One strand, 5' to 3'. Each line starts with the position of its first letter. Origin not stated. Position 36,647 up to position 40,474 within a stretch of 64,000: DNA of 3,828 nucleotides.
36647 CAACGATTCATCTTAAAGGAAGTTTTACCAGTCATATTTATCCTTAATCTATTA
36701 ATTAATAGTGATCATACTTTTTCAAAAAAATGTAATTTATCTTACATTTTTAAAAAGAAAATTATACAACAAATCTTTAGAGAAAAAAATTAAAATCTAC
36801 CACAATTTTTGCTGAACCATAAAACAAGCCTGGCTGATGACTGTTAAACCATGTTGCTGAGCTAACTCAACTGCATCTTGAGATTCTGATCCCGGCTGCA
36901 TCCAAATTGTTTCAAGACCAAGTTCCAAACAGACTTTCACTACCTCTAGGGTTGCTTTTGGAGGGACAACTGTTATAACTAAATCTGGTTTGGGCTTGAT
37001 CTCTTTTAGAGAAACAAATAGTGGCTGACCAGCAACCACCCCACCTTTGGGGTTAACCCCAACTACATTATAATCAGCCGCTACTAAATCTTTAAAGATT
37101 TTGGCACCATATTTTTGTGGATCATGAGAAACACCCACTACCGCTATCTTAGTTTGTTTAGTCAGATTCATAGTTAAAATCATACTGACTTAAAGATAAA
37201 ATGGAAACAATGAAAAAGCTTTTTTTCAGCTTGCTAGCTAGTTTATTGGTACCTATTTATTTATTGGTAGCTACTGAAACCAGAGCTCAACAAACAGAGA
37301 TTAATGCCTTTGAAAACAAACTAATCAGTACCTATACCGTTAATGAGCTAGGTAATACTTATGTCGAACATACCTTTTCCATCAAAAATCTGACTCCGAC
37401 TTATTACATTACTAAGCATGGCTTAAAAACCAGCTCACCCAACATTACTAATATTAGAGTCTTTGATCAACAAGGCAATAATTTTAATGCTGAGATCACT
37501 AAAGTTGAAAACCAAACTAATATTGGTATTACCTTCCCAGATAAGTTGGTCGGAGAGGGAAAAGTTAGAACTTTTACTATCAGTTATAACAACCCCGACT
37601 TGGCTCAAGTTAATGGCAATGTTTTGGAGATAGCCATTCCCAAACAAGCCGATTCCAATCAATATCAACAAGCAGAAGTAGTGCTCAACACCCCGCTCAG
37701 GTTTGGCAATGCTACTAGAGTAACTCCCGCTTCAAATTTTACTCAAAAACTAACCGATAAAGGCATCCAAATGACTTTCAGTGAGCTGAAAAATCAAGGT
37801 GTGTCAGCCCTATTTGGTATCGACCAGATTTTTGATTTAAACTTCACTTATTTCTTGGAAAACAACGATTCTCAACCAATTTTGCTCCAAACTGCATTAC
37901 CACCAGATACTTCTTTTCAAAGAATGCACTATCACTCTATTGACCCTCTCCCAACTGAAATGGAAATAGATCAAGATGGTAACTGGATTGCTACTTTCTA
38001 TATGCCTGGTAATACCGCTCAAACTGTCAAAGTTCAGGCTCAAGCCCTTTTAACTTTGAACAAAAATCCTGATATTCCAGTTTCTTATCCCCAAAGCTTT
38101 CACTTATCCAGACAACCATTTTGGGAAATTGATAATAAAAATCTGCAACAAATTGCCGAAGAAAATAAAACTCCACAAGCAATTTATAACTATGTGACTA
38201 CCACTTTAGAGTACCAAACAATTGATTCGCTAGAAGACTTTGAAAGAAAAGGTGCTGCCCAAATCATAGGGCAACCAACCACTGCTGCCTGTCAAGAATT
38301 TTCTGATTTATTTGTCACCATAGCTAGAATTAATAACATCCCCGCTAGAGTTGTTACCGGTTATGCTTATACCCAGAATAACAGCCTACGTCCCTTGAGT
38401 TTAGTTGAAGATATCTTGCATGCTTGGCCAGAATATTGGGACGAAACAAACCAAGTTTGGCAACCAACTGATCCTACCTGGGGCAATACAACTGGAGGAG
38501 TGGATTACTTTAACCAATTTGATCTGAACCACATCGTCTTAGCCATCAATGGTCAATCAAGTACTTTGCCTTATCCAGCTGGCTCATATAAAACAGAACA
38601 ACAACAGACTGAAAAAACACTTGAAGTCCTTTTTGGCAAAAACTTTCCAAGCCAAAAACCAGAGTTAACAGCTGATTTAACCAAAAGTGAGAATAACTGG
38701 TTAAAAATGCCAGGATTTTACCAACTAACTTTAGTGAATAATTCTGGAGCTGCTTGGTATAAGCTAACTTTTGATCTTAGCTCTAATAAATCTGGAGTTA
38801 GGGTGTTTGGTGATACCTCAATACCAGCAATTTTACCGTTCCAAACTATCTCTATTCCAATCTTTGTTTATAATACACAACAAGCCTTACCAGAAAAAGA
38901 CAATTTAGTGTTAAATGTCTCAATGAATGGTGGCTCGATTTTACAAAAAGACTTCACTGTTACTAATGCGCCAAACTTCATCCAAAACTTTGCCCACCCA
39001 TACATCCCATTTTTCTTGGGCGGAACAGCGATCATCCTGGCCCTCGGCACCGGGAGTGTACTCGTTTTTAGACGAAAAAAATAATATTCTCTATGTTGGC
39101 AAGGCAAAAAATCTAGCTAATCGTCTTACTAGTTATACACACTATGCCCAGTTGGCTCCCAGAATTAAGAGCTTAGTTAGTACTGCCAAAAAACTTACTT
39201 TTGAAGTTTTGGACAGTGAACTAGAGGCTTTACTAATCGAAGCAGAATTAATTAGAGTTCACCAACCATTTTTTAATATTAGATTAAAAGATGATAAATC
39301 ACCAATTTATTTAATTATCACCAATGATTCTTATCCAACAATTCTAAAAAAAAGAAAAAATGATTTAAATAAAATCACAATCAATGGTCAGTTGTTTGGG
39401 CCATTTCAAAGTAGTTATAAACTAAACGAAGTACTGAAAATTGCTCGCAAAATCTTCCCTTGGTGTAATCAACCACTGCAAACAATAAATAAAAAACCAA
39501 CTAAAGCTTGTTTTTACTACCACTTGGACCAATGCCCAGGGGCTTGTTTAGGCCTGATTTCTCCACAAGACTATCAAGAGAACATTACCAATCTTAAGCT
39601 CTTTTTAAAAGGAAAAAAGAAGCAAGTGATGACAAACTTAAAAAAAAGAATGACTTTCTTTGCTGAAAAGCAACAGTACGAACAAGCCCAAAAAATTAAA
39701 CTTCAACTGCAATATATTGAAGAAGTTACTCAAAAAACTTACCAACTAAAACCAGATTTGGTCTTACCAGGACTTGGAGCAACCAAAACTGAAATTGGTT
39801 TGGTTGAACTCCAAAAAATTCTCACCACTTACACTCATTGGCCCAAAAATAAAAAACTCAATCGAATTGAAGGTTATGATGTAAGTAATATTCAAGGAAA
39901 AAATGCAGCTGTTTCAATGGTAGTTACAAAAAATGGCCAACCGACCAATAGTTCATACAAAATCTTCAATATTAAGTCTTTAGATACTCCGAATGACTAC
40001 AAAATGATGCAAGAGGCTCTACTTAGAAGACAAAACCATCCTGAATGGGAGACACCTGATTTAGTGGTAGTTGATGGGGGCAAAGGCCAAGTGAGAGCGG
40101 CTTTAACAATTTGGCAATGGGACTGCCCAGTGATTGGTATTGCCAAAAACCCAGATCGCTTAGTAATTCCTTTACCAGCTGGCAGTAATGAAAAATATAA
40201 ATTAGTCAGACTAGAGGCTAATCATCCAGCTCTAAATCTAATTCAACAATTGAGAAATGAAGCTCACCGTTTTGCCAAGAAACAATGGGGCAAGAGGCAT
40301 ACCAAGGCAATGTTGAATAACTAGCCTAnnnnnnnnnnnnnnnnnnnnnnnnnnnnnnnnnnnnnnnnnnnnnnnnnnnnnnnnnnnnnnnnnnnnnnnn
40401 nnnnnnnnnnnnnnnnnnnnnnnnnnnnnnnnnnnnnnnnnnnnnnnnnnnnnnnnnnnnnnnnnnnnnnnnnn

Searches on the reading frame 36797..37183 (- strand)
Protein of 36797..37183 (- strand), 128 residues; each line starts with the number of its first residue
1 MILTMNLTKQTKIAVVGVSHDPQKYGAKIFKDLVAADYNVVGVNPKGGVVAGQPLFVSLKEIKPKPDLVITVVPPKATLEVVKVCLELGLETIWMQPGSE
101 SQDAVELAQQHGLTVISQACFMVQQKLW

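Call 46: search_protein_families(library=pfam, proteins=[window:36797-37183:-], max_evalue=0.01)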
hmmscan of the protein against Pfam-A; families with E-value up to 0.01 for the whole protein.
window:36797-37183:- (128 aa): 2 families
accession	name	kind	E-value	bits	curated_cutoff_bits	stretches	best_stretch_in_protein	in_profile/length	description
PF13380.12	CoA_binding_2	-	1.9e-31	109.3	22.8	1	12-124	2-114/116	CoA binding domain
PF02629.25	CoA_binding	-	3.2e-10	41.1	22.3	1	8-95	1-93/97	CoA binding domain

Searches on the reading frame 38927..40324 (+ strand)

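Call 43: search_protein_families(library=ncbifam, proteins=[window:38927-40324:+], max_evalue=0.001)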
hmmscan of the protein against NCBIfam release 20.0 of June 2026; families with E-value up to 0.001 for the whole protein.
window:38927-40324:+ (465 aa): 14 families
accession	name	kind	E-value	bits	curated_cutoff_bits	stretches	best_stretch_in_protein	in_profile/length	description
TIGR00194.1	uvrC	equivalog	3.2e-95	320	285.45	2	37-272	7-233/574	excinuclease ABC subunit UvrC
NF001824.0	PRK00558.1-5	equivalog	9.4e-69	232.4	451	3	33-271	9-247/652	excinuclease ABC subunit UvrC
NF011261.0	PRK14667.1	equivalog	3.2e-67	227.3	818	2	37-271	12-237/567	excinuclease ABC subunit C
NF011266.0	PRK14672.1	equivalog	4.8e-64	216.9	1504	2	34-271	14-243/691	excinuclease ABC subunit C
NF011262.0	PRK14668.1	equivalog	6.8e-63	212.9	544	2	33-268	8-234/577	excinuclease ABC subunit C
NF011263.0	PRK14669.1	equivalog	6.6e-61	206.6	1108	2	37-270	9-240/624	excinuclease ABC subunit C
NF011264.0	PRK14670.1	equivalog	6.8e-61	206.3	1021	2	34-270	11-237/602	excinuclease ABC subunit C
NF011260.0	PRK14666.1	equivalog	7e-55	187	649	2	35-298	6-260/698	excinuclease ABC subunit C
NF005906.0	PRK07883.1-4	equivalog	1.4e-41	142.5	495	1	10-271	182-440/563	DEDD exonuclease domain-containing protein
NF005907.0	PRK07883.1-5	equivalog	4.6e-34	117.8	454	1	37-262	226-449/584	DEDD exonuclease domain-containing protein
NF005905.0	PRK07883.1-3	equivalog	2e-27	96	508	1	37-274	222-453/581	DEDD exonuclease domain-containing protein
NF005904.0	PRK07883.1-2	equivalog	5.1e-25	87.8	969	1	37-274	228-462/584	DEDD exonuclease domain-containing protein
NF007833.0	PRK10545.1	equivalog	2.2e-20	73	367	1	36-221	29-207/289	excinuclease Cho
NF005903.0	PRK07883.1-1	equivalog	8.1e-16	57.6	1038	1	37-283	244-483/642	DEDD exonuclease domain-containing protein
